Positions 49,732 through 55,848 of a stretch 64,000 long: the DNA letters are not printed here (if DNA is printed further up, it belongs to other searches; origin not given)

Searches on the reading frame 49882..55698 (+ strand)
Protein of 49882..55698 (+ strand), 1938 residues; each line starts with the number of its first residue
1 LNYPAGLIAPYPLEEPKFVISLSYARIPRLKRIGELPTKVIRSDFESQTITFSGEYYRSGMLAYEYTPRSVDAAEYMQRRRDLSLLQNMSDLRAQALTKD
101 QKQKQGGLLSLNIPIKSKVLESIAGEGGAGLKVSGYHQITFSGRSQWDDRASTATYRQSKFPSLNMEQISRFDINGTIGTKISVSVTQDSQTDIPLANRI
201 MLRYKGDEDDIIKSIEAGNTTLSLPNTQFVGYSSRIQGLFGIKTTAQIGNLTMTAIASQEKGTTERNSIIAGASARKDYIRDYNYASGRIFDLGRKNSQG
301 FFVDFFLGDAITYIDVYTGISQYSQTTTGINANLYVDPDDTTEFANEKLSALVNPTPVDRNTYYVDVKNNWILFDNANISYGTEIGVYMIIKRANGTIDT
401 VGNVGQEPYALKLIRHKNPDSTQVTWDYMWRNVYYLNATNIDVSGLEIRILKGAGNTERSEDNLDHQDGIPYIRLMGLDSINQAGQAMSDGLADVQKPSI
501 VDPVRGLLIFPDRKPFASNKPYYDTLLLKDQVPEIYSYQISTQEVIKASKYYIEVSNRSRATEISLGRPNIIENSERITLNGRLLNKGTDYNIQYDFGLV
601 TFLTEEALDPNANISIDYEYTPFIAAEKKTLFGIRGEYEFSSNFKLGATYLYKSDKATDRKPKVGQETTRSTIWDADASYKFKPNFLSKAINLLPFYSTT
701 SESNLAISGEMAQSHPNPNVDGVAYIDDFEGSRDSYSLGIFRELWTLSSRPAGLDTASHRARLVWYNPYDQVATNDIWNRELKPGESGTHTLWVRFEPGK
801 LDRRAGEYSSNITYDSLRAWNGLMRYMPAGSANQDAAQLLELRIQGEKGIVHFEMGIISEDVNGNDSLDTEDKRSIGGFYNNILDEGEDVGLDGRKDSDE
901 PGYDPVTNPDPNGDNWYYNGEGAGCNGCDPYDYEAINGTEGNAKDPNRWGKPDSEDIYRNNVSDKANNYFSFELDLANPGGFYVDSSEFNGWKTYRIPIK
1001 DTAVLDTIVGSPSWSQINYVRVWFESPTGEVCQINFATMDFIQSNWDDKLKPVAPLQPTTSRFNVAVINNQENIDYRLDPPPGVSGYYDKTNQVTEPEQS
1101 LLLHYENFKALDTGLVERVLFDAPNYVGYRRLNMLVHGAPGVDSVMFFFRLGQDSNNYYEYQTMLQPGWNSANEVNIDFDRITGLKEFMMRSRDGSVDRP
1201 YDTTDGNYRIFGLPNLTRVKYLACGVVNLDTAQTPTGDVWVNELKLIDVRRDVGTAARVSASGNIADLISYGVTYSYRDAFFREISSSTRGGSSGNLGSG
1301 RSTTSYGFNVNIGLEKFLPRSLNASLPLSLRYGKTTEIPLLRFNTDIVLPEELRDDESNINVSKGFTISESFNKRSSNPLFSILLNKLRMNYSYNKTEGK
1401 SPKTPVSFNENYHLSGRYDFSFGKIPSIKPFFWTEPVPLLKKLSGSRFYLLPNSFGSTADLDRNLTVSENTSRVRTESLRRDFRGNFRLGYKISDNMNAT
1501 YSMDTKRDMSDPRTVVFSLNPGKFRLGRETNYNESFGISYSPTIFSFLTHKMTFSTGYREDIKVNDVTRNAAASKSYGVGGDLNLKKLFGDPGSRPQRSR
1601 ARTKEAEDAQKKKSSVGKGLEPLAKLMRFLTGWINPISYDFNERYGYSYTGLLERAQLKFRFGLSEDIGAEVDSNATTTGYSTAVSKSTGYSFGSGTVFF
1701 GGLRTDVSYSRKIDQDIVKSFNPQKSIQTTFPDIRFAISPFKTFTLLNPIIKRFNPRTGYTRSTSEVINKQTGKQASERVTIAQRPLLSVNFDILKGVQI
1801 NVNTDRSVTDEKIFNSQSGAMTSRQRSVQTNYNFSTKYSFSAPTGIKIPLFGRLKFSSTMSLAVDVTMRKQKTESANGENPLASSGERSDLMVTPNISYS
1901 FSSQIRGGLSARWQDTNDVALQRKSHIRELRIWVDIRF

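Call 102: search_protein_families(library=pfam, proteins=[window:49882-55698:+], max_evalue=0.00001)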
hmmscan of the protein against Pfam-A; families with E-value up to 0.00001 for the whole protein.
window:49882-55698:+ (1938 aa): 1 family
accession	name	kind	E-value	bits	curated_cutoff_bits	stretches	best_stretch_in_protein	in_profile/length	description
PF14349.11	SprA_N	-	9.1e-29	101.2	27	1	942-1351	64-508/510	Motility related/secretion protein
